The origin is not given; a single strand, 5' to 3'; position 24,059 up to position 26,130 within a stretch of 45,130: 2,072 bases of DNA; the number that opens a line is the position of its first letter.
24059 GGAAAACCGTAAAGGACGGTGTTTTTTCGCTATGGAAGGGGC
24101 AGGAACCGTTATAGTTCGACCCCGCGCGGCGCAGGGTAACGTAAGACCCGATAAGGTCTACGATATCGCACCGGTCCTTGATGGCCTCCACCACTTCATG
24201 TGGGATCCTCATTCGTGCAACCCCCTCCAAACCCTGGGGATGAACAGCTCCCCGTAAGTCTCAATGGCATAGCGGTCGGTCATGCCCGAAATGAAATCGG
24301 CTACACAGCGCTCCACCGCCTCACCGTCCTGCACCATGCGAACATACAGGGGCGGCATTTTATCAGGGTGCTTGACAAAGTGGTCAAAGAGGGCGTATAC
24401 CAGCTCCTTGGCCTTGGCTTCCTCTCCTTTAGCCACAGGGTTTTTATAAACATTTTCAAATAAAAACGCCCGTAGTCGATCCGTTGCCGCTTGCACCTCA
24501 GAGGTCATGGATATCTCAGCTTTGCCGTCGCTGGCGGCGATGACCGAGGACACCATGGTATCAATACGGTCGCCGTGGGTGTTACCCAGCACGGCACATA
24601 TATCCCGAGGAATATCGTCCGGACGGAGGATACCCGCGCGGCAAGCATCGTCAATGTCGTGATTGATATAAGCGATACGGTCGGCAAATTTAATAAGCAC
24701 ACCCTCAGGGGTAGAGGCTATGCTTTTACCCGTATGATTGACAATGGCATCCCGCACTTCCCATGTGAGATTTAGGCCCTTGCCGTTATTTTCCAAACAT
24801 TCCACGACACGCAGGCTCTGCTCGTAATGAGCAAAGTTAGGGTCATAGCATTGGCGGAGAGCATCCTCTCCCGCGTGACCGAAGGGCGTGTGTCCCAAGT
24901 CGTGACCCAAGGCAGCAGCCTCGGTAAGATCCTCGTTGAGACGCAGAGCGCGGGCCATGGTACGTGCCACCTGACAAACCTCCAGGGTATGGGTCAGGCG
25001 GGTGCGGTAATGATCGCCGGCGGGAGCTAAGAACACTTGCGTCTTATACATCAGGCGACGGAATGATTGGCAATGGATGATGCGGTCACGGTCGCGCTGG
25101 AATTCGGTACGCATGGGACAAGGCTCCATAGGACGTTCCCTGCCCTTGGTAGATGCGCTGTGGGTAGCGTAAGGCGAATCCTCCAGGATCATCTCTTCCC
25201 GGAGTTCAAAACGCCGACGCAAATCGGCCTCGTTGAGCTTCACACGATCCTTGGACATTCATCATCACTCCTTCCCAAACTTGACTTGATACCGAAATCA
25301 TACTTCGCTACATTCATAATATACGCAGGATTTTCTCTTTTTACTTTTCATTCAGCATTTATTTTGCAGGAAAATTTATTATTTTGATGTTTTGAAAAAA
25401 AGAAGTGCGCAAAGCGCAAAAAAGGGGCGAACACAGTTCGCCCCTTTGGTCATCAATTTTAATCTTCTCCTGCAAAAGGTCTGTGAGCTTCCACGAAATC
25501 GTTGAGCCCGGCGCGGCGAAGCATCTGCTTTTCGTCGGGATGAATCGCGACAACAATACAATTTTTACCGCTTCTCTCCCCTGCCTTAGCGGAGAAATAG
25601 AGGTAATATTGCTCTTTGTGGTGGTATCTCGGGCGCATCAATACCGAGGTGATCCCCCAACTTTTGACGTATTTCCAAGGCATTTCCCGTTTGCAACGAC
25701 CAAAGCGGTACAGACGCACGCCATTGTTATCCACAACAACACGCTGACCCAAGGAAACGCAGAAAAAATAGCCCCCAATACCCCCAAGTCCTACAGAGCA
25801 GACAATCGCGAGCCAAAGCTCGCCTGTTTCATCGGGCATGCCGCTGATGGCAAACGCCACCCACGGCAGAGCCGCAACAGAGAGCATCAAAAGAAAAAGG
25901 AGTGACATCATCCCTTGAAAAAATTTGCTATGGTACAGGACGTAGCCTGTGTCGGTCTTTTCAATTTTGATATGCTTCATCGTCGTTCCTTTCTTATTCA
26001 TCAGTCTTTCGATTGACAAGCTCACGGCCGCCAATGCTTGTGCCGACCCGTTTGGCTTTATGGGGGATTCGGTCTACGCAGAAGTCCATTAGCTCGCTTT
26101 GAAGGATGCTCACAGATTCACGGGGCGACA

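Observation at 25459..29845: Six-gene cluster of uncharacterised membrane proteins (four divergent paralogs plus two larger proteins) directly downstream of flotillin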

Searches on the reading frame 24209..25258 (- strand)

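Call 78: search_protein_families(library=pfam, max_evalue=0.001, proteins=[window:24209-25258:-])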
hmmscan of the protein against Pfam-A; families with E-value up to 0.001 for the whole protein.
window:24209-25258:- (349 aa): 2 families
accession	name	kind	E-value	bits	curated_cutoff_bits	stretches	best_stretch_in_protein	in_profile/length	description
PF13286.11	HD_assoc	-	2e-25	89.5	22.2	1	249-335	1-89/91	Phosphohydrolase-associated domain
PF01966.28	HD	-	2.5e-16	60.5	22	1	87-196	1-114/116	HD domain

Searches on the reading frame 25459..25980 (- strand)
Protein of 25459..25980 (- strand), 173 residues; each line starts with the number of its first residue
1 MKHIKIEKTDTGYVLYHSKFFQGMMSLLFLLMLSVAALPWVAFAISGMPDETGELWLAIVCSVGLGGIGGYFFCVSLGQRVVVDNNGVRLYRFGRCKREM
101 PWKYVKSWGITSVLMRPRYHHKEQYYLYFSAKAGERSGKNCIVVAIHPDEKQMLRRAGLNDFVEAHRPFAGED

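Call 3: search_protein_families(library=pfam, max_evalue=1, proteins=[window:25459-25980:-])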
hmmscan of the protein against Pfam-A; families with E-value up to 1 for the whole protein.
window:25459-25980:- (173 aa): 1 family
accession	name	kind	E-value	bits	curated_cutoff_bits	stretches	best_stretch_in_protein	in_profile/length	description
PF14317.12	YcxB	-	0.84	9.9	23.3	0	5-19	24-38/61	YcxB-like protein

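Call 4: search_protein_families(library=ncbifam, max_evalue=1, proteins=[window:25459-25980:-])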
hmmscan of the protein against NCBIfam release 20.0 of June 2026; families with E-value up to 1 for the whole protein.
window:25459-25980:- (173 aa): 2 families
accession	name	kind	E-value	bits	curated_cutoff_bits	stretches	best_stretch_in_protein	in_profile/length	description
NF041635.1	STM3941_fam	subfamily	0.072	13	40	1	24-108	5-90/157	STM3941 family protein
TIGR03019.1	pepcterm_femAB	equivalog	0.072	12.1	260.35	1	85-119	250-285/330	FemAB family XrtA/PEP-CTERM system-associated protein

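Call 8: find_homologous_proteins(query=A1, max_evalue=0.001)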
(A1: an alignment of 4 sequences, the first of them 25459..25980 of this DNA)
Query A1 (4 sequences) (173 aa, profile of the alignment): 30 proteins with E <= 0.001 among 4961 candidates.
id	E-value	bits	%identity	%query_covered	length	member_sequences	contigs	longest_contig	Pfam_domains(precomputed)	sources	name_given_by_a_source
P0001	3.7e-71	257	23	94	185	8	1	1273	-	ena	-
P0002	6.1e-68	246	24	86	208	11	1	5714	-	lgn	-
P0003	3.2e-64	234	99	100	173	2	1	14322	-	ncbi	-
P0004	8.7e-64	233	28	38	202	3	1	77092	-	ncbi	-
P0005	5.7e-62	227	24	90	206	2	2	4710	-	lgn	-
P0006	9.9e-59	216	22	80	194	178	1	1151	-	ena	-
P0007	2.7e-58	215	21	94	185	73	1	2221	-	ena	-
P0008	5.8e-58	214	22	99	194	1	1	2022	-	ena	-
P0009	6.5e-58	214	23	80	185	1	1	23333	-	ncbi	-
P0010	1.7e-57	212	22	98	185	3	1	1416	-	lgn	-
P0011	1.1e-56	210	24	99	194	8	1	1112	-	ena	-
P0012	3.0e-56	208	23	92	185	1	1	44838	-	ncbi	-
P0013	1.1e-53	200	25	90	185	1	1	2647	-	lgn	-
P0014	2.6e-52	195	21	98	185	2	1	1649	-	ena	-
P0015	7.2e-51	191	25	72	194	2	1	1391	-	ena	-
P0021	8.0e-44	168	64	100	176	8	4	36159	-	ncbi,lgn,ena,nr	ncbi:MAG: hypothetical protein J6D87_07625 [Clostridia bacterium]|nr:hypothetical protein [Clostridi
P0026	8.1e-28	115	31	53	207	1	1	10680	-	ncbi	-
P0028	1.2e-23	102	33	96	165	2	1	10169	-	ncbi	-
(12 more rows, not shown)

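Call 12: find_encoding_contigs(protein=P0004, flank=10000, max_places=3)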
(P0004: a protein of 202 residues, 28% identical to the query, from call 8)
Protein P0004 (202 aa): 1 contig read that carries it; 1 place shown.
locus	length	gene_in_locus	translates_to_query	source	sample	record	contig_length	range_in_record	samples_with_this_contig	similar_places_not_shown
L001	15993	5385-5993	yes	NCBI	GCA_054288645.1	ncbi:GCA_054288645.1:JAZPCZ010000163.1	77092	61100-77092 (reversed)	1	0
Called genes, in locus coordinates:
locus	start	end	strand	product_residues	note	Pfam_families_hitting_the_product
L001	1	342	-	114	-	?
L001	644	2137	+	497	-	PF01145:Band_7, PF15975:Flot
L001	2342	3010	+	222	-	PF01027:Bax1-I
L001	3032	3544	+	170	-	-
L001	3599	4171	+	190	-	-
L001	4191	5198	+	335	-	-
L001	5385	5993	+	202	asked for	-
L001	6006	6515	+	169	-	-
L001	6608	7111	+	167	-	-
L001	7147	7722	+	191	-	-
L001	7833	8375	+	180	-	PF04542:Sigma70_r2, PF08281:Sigma70_r4_2 (weak)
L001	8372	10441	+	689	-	-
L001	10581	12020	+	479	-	PF00587:tRNA-synt_2b, PF03129:HGTP_anticodon, PF09180:ProRS-C_1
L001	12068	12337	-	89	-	PF20648:DUF6809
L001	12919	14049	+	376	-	PF01098:FTSW_RODA_SPOVE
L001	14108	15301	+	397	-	PF07969:Amidohydro_3 (weak), PF01979:Amidohydro_1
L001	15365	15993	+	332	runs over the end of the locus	-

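Call 13: find_encoding_contigs(protein=P0012, flank=10000, max_places=3)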
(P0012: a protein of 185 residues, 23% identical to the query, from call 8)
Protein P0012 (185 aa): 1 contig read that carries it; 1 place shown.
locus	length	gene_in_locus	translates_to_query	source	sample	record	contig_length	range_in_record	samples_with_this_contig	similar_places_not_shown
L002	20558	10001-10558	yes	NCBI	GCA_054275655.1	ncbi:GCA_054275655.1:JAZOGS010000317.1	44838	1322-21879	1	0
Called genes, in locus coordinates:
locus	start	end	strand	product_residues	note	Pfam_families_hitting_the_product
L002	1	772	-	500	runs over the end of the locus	PF03009:GDPD (faint), PF00459:Inositol_P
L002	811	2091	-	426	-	PF18981:InlK_D3 (faint), PF15418:DUF4625 (faint), PF16403:Bact_surface_Ig-like (weak), PF01841:Transglut_core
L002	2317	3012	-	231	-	PF02308:MgtC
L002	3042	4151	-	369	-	-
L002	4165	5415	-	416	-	PF00465:Fe-ADH (weak), PF13685:Fe-ADH_2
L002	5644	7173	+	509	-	PF01145:Band_7, PF15975:Flot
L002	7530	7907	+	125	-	-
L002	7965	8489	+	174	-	-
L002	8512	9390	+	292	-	-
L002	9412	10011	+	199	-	-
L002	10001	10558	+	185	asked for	-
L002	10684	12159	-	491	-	-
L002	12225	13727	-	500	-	-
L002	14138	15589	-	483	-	PF06452:CBM9_1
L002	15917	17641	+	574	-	PF00664:ABC_membrane, PF00005:ABC_tran, PF02463:SMC_N (weak)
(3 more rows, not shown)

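Call 14: find_encoding_contigs(protein=P0028, flank=10000, max_places=3)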
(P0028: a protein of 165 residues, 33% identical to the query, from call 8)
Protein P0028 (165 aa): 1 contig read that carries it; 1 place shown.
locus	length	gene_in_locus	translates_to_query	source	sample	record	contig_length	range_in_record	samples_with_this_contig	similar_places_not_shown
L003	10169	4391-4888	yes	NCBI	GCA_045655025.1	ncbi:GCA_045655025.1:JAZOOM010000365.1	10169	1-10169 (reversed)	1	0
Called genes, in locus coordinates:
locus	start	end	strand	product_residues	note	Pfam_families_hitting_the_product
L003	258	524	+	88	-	PF01649:Ribosomal_S20p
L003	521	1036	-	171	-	-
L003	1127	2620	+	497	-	PF01145:Band_7, PF15975:Flot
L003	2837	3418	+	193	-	-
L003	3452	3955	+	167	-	-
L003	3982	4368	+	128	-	-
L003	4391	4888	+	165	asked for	-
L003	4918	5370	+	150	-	PF14018:DUF4234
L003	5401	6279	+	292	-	-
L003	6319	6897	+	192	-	-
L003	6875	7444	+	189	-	-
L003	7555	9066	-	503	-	-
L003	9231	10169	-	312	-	?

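Call 15: find_encoding_contigs(protein=P0026, flank=10000, max_places=3)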
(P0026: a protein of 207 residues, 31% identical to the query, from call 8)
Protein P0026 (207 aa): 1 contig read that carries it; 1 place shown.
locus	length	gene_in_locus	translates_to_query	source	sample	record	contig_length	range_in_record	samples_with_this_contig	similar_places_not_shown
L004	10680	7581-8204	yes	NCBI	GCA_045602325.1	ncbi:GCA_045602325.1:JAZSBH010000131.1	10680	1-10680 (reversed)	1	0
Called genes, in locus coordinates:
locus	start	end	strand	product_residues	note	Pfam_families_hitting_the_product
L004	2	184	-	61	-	?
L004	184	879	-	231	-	PF02308:MgtC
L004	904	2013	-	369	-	-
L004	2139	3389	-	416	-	PF00465:Fe-ADH (faint), PF13685:Fe-ADH_2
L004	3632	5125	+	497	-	PF01145:Band_7, PF15975:Flot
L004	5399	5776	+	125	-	-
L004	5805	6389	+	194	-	-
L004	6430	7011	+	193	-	-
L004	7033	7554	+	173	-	-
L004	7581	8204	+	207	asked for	-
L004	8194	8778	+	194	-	-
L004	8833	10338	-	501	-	-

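Call 16: find_encoding_contigs(protein=P0021, flank=10000, max_places=4)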
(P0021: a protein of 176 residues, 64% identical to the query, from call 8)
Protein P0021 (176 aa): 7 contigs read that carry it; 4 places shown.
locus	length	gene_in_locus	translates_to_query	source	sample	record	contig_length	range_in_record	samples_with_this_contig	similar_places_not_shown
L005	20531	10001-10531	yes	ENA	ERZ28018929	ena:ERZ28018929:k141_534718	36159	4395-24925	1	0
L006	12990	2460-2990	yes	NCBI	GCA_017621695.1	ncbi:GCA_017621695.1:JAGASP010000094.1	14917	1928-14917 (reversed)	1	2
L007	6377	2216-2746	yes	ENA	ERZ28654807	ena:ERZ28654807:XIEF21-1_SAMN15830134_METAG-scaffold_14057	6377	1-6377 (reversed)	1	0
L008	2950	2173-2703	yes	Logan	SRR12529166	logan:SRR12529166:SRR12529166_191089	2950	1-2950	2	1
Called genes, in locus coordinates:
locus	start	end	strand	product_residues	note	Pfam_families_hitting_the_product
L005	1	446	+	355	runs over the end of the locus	PF00849:PseudoU_synth_2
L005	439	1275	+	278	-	PF05116:S6PP (faint), PF08282:Hydrolase_3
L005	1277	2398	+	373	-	-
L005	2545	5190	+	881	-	-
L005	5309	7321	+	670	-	PF00133:tRNA-synt_1, PF01406:tRNA-synt_1e (faint), PF09334:tRNA-synt_1g, PF00133:tRNA-synt_1 (weak), PF19303:Anticodon_3, PF08264:Anticodon_1 (faint), PF01588:tRNA_bind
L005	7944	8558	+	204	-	-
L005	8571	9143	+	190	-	-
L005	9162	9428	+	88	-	-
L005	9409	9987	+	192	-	-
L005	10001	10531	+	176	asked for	-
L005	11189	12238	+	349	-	PF01966:HD, PF13286:HD_assoc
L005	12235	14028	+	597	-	PF01807:Zn_ribbon_DnaG, PF08275:DNAG_N, PF00772:DnaB (faint), PF01751:Toprim, PF13155:Toprim_2, PF13362:Toprim_3, PF13662:Toprim_4, PF10410:DnaB_bind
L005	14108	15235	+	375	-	PF00140:Sigma70_r1_2, PF04542:Sigma70_r2, PF04539:Sigma70_r3, PF04545:Sigma70_r4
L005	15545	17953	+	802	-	-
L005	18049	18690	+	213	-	PF00702:Hydrolase, PF12710:HAD, PF13419:HAD_2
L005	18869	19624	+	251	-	PF08239:SH3_3 (weak)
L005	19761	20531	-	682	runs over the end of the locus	PF00009:GTP_EFTU, PF22042:EF-G_D2, PF03144:GTP_EFTU_D2, PF14492:EFG_III, PF03764:EFG_IV, PF00679:EFG_C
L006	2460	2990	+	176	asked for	-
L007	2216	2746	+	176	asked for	-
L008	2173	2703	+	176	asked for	-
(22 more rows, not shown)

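Call 55: search_protein_families(library=padloc, max_evalue=0.1, proteins=[window:25459-25980:-])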
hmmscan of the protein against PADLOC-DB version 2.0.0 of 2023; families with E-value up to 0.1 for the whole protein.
window:25459-25980:- (173 aa): 0 families

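Call 56: search_protein_families(library=phrogs, max_evalue=0.1, proteins=[window:25459-25980:-])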
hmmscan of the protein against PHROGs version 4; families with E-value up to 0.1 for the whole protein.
window:25459-25980:- (173 aa): 0 families
